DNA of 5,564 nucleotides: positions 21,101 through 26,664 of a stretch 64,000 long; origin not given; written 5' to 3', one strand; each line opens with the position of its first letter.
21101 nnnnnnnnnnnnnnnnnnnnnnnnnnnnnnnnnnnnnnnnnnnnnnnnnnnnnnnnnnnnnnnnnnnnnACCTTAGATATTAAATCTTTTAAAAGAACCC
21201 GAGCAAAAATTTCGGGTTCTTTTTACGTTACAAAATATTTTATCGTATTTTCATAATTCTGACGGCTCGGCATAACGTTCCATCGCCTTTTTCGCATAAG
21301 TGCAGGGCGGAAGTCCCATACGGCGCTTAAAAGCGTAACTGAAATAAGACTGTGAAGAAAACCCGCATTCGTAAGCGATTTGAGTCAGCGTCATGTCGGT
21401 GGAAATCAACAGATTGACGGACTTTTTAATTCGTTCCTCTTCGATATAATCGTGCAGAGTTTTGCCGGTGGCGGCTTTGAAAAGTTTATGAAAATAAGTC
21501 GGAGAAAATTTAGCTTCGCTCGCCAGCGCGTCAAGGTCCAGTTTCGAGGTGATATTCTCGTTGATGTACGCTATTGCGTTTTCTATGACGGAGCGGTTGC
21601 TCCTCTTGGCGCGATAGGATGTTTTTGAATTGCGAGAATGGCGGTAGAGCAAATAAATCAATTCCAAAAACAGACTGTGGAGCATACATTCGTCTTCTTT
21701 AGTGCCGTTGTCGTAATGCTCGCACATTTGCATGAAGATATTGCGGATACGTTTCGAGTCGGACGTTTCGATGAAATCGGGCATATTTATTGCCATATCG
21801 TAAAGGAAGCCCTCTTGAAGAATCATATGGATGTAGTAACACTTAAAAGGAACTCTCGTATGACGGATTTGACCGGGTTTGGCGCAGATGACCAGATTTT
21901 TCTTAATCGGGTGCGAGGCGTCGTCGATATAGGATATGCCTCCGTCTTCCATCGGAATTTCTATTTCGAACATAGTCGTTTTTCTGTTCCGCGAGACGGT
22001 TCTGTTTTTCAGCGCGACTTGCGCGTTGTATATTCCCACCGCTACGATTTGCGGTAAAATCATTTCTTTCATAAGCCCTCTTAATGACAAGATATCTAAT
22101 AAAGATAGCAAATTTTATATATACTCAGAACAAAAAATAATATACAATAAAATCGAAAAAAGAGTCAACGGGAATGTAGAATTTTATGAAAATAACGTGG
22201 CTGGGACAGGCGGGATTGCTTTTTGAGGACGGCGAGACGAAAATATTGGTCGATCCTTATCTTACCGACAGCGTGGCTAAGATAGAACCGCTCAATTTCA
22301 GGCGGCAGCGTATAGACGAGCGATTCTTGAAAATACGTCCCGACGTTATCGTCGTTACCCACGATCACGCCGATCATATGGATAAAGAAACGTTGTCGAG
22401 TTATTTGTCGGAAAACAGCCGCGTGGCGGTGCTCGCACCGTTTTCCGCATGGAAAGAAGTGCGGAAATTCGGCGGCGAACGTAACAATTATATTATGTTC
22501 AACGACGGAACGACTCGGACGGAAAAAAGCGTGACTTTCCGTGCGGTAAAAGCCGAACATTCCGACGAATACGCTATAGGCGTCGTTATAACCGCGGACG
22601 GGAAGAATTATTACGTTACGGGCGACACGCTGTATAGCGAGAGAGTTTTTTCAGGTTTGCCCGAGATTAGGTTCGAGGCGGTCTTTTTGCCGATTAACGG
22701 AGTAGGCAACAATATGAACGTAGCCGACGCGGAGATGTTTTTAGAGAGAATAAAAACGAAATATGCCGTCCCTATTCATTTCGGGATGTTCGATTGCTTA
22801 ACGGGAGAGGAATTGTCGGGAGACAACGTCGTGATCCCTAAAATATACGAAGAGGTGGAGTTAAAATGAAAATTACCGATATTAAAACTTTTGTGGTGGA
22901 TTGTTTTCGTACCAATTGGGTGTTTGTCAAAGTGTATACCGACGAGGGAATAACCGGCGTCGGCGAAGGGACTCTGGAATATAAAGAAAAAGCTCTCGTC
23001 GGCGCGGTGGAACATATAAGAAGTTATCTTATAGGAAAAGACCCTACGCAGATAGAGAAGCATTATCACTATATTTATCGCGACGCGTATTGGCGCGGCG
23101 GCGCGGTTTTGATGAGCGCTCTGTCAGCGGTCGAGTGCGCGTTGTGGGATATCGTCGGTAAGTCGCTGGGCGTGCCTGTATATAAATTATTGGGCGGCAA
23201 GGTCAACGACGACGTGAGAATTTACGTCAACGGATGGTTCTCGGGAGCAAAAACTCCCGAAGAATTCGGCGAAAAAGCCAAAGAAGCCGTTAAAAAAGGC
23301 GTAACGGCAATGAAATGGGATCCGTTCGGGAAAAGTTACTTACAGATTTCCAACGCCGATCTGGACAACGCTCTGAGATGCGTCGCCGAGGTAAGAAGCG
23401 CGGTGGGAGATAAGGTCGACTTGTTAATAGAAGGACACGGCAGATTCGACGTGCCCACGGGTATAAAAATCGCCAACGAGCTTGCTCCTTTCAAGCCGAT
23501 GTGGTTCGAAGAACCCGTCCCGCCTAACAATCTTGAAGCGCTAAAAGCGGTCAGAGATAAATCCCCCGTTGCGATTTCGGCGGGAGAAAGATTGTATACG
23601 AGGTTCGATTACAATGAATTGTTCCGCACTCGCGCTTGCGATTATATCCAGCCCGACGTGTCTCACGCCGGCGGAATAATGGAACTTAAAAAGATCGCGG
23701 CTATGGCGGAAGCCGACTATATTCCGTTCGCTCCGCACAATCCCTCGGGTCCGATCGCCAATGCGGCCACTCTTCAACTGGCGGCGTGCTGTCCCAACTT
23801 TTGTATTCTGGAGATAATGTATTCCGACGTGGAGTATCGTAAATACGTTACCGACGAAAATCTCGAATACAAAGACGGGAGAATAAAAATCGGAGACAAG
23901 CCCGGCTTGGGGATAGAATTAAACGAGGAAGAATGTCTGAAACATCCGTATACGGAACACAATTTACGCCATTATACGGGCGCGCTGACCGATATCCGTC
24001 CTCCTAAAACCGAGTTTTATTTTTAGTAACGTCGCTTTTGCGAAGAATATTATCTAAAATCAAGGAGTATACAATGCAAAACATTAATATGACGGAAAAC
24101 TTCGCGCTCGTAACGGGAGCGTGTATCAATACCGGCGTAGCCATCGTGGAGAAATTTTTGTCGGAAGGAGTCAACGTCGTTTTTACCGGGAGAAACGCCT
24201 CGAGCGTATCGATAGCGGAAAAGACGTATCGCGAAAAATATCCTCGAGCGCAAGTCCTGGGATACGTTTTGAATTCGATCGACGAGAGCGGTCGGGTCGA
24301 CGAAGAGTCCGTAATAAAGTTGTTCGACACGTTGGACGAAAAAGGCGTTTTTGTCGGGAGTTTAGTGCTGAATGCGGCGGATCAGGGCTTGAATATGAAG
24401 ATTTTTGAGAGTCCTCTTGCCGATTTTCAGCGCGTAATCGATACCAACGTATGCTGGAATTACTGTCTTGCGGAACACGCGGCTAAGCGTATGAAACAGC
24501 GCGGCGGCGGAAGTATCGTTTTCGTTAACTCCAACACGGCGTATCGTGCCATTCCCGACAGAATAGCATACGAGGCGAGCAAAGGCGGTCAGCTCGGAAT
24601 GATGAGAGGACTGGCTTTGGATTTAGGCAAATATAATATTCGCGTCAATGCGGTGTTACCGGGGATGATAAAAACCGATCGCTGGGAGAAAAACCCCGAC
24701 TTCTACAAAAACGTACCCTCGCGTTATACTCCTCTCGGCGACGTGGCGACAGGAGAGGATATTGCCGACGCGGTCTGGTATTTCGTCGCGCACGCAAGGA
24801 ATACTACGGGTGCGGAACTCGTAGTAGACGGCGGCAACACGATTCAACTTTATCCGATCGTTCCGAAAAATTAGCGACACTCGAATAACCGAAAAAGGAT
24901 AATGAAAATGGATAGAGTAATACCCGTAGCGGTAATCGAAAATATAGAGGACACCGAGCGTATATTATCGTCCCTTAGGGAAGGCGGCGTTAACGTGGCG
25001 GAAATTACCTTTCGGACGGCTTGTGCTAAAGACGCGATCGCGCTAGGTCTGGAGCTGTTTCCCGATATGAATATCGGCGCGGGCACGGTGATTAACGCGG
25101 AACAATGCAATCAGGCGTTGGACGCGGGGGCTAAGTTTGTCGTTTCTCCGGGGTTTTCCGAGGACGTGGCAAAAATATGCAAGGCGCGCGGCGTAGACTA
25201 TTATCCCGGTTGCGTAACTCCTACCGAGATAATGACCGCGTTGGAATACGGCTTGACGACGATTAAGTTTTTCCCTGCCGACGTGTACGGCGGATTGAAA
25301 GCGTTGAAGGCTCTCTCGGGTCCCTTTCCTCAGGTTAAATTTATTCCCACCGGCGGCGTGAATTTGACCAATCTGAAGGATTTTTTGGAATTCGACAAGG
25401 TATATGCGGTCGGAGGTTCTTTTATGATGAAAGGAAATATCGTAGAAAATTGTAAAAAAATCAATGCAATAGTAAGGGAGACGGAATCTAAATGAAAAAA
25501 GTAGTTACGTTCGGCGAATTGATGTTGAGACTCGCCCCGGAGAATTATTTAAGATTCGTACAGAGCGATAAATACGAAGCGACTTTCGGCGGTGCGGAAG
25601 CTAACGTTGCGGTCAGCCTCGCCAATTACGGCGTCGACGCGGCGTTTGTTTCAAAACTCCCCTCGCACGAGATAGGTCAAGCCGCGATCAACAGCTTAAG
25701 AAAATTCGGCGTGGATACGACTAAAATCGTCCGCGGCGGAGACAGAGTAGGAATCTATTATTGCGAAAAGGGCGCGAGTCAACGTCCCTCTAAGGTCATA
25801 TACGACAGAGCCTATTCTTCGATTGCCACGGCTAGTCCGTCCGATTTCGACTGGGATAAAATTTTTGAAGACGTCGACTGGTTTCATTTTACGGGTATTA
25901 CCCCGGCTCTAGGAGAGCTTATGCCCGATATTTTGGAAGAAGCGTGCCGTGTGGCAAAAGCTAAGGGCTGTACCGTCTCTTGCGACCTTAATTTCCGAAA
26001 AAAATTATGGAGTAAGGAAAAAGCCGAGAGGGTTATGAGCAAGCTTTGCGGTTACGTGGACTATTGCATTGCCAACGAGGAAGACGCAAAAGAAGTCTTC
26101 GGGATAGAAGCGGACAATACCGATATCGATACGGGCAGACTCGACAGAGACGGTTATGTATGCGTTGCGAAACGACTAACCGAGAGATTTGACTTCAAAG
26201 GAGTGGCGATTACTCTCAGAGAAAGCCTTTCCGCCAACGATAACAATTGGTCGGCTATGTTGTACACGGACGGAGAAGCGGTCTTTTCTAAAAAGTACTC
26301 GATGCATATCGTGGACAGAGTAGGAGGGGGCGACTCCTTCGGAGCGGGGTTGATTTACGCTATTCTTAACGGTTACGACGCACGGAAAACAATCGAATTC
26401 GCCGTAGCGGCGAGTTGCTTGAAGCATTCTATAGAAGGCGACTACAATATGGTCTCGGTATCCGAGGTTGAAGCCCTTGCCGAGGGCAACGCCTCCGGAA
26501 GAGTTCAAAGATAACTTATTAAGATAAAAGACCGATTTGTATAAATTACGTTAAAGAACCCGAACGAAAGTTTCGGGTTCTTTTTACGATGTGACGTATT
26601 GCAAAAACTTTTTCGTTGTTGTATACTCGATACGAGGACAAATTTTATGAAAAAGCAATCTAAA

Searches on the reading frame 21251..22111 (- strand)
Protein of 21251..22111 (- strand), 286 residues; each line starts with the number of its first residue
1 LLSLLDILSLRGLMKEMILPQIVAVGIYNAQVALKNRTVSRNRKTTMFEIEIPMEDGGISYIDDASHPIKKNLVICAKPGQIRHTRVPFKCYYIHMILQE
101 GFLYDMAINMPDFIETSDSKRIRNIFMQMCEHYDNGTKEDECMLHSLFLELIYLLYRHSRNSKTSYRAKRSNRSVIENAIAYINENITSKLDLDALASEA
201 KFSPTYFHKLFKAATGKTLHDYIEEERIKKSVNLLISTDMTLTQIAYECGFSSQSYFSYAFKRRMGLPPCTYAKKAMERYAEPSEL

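Call 56: search_protein_families(library=pfam, proteins=[window:21251-22111:-], max_evalue=0.00001)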
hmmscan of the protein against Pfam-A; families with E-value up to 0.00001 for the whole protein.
window:21251-22111:- (286 aa): 2 families
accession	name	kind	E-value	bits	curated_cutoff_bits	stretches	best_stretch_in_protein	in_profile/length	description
PF00165.29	HTH_AraC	-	5e-23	81.2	26.6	2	236-267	2-35/42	Bacterial regulatory helix-turn-helix proteins, AraC family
PF12833.13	HTH_18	-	1.7e-22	80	33.6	1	196-274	1-79/80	Helix-turn-helix domain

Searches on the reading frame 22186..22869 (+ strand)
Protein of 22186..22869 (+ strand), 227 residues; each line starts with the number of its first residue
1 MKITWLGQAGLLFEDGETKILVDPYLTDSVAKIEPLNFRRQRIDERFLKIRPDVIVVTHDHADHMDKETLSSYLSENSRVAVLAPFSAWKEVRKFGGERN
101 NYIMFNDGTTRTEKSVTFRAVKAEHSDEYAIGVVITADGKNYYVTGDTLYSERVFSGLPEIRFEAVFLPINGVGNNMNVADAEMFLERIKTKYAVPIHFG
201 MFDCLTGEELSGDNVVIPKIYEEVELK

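Call 56: search_protein_families(library=pfam, proteins=[window:22186-22869:+], max_evalue=0.00001)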
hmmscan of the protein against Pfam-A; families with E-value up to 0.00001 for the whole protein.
window:22186-22869:+ (227 aa): 3 families
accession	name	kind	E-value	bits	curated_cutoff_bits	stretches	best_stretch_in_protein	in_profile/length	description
PF12706.13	Lactamase_B_2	-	1.4e-15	57.9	27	1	18-199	1-200/200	Beta-lactamase superfamily domain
PF13483.12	Lactamase_B_3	-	1e-14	55.3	24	1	2-198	1-160/160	Beta-lactamase superfamily domain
PF00753.33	Lactamase_B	-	1.1e-07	32.5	22.7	0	10-65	8-57/196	Metallo-beta-lactamase superfamily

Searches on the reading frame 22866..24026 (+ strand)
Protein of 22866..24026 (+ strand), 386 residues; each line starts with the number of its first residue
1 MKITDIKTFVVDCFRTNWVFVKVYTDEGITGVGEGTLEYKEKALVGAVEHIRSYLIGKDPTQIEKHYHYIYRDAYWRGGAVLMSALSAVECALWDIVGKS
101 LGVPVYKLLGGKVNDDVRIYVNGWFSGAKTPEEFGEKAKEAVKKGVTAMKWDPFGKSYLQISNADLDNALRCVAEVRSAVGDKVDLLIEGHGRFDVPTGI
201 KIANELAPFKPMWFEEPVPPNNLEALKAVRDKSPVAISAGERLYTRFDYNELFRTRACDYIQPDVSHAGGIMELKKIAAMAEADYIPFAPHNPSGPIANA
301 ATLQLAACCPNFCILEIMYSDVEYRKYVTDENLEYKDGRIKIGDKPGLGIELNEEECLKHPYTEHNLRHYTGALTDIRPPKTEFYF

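Call 56: search_protein_families(library=pfam, proteins=[window:22866-24026:+], max_evalue=0.00001)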
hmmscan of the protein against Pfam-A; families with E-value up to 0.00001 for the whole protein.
window:22866-24026:+ (386 aa): 2 families
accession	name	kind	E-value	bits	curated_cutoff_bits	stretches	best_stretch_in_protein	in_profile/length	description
PF13378.12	MR_MLE_C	-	2.8e-68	230.4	29.4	1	134-355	2-218/219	Enolase C-terminal domain-like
PF02746.21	MR_MLE_N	-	3e-22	79.5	22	1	16-110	26-117/117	Mandelate racemase / muconate lactonizing enzyme, N-terminal domain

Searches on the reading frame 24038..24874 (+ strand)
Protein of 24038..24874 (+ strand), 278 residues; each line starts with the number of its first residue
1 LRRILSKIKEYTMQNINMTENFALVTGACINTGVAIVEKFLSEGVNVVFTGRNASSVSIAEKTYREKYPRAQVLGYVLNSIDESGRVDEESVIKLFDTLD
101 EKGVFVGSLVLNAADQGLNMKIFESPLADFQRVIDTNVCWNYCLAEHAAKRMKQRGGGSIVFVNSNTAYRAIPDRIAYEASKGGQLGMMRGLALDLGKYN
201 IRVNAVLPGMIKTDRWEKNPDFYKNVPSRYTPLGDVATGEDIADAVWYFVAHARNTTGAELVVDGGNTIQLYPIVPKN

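Call 56: search_protein_families(library=pfam, proteins=[window:24038-24874:+], max_evalue=0.00001)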
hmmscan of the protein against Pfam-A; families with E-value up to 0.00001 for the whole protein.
window:24038-24874:+ (278 aa): 3 families
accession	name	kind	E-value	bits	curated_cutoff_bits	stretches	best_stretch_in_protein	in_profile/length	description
PF13561.12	adh_short_C2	-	8.9e-37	127.4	27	1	33-267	9-235/236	Enoyl-(Acyl carrier protein) reductase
PF00106.31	adh_short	-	1.7e-30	106.4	26.6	1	22-219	2-190/195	short chain dehydrogenase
PF23441.1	SDR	-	2.8e-09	37.2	27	1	23-267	10-255/258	SDR-like rossmann domain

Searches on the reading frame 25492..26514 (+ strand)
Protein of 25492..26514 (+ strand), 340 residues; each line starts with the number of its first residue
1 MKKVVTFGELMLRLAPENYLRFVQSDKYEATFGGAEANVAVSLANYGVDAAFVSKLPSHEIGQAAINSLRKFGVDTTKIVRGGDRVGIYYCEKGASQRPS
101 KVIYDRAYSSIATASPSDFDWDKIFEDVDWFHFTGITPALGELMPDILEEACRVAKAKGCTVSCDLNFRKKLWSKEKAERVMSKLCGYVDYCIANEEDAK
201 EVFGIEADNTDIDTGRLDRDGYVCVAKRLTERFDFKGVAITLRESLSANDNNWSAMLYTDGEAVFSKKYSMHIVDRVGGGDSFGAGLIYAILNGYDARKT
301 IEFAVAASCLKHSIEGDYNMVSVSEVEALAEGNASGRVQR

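Call 56: search_protein_families(library=pfam, proteins=[window:25492-26514:+], max_evalue=0.00001)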
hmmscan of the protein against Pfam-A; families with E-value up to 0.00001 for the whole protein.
window:25492-26514:+ (340 aa): 1 family
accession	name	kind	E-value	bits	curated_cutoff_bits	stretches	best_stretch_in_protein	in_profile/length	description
PF00294.29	PfkB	-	9e-37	127.5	25.8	1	1-317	1-295/302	pfkB family carbohydrate kinase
